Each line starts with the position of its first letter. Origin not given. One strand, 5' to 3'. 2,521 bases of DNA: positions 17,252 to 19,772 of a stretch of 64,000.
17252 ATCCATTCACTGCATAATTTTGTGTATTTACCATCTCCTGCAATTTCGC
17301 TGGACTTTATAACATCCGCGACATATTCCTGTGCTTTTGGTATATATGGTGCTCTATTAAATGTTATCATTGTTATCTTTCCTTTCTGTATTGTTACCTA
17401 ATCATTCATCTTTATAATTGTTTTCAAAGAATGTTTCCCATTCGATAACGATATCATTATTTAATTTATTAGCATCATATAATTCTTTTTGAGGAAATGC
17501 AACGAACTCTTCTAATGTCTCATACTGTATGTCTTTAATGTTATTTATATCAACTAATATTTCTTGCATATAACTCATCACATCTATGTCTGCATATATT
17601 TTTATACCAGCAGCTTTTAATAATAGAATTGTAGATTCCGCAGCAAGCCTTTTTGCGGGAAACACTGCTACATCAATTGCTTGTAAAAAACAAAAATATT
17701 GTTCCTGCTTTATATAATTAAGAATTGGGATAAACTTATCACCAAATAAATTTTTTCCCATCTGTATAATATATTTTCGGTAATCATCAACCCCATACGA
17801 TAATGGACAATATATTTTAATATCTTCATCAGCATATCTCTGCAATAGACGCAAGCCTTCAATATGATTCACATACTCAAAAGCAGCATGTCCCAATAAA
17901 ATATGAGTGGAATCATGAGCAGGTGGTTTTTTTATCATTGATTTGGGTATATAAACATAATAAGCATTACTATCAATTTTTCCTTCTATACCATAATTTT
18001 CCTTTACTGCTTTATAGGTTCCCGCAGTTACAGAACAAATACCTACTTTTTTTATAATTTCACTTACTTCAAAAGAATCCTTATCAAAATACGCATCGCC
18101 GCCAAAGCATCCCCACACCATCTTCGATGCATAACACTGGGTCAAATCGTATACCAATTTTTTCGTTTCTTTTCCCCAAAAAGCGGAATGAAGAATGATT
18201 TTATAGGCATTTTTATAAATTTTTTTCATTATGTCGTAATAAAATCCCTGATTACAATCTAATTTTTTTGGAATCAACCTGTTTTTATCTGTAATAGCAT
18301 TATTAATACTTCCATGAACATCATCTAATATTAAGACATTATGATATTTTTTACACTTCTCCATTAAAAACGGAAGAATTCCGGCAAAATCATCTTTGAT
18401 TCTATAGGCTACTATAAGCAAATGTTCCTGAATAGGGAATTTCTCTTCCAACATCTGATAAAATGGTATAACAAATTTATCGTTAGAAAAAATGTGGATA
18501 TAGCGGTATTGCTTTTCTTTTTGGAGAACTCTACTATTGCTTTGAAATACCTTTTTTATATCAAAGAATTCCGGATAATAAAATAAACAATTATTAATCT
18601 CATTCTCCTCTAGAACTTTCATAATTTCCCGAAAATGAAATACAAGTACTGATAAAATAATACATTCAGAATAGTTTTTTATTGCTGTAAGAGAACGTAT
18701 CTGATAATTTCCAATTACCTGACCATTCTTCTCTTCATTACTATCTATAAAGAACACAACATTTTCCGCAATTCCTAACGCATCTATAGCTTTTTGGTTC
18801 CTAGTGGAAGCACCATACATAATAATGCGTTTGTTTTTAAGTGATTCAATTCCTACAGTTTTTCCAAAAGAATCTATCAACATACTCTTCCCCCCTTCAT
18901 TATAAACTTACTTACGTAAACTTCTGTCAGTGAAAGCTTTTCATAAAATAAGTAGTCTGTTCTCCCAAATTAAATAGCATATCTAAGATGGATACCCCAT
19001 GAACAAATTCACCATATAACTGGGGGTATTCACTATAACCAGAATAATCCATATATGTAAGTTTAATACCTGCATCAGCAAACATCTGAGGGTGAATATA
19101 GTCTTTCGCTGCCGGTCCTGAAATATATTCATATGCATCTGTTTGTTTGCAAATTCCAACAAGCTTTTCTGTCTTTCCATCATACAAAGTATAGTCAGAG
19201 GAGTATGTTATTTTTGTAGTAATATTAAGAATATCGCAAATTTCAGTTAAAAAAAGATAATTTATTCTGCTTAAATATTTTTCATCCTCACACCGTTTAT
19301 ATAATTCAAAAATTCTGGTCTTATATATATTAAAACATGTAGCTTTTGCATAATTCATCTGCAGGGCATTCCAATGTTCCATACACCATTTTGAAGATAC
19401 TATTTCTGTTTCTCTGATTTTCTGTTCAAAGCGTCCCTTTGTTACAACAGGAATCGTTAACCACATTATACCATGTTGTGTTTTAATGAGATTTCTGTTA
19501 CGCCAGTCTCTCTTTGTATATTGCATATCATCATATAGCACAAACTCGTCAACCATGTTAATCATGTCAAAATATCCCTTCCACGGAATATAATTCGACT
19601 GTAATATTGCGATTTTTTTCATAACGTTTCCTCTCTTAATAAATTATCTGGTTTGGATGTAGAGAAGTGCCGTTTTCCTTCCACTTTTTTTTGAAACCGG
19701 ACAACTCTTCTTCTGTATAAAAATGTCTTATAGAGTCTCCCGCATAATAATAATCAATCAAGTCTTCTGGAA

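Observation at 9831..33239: AT-rich 23-kb glycopolymer locus predicted to make a sulfated, ribitol-phosphate-containing polymer with a 4-amino-sugar branch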

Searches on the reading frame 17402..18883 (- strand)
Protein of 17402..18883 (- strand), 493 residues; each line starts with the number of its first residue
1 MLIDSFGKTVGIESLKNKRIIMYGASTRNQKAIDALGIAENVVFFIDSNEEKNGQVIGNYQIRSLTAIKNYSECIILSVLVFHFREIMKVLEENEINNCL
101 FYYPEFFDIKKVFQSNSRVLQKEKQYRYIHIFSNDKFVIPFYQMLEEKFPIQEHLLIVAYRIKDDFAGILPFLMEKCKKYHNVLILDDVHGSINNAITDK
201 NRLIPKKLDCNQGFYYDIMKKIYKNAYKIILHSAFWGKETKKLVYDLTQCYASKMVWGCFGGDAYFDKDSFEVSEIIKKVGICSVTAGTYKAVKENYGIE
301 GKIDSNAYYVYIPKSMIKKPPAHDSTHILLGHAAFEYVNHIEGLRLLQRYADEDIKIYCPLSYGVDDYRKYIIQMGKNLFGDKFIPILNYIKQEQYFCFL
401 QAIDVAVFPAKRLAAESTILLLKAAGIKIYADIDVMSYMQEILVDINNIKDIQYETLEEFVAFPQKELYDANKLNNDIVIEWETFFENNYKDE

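Call 3: search_protein_families(library=pfam, proteins=[window:17402-18883:-], max_evalue=0.01)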
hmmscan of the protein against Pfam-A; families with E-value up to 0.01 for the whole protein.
window:17402-18883:- (493 aa): 2 families
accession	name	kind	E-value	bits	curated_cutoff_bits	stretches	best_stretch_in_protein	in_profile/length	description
PF07429.17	Glyco_transf_56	-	9.8e-07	28.6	25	1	318-429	178-292/358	4-alpha-L-fucosyltransferase glycosyl transferase group 56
PF08484.17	Methyltransf_14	-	0.00044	20.5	23.5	1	16-62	67-114/160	C-methyltransferase C-terminal domain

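Call 9: search_protein_families(library=ncbifam, proteins=[window:17402-18883:-], max_evalue=0.01)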
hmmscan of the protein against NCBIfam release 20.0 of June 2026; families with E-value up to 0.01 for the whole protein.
window:17402-18883:- (493 aa): 5 families
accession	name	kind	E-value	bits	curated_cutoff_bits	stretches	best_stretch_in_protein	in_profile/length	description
NF002756.0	PRK02797.1-5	equivalog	7.5e-40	137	457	1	124-487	2-349/351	TDP-N-acetylfucosamine:lipid II N-acetylfucosaminyltransferase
NF002755.0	PRK02797.1-4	equivalog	1.1e-07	31.3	543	1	252-429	101-289/357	TDP-N-acetylfucosamine:lipid II N-acetylfucosaminyltransferase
NF052570.1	ECA_fuco_WecF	equivalog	9.7e-06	25.1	525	1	321-428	181-291/357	TDP-N-acetylfucosamine:lipid II N-acetylfucosaminyltransferase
NF002753.0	PRK02797.1-2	equivalog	4.3e-05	22.9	470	1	319-428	179-291/361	TDP-N-acetylfucosamine:lipid II N-acetylfucosaminyltransferase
NF002754.0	PRK02797.1-3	equivalog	0.0011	18.1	639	1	316-430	174-291/359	TDP-N-acetylfucosamine:lipid II N-acetylfucosaminyltransferase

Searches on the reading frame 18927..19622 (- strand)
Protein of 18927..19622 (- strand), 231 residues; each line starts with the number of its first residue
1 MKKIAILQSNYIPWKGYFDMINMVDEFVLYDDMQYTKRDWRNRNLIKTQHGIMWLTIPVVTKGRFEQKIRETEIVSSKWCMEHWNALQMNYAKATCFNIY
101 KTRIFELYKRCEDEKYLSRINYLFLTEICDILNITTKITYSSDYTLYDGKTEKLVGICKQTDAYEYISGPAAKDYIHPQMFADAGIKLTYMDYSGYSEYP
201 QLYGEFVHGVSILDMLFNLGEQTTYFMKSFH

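Call 3: search_protein_families(library=pfam, proteins=[window:18927-19622:-], max_evalue=0.01)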
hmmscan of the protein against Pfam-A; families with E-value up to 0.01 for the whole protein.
window:18927-19622:- (231 aa): 1 family
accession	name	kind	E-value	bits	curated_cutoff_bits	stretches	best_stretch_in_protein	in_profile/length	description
PF08889.16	WbqC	-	1.8e-76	257.2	21.3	1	8-223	1-215/218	WbqC-like protein family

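Call 9: search_protein_families(library=ncbifam, proteins=[window:18927-19622:-], max_evalue=0.01)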
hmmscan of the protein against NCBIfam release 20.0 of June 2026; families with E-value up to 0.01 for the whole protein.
window:18927-19622:- (231 aa): 0 families
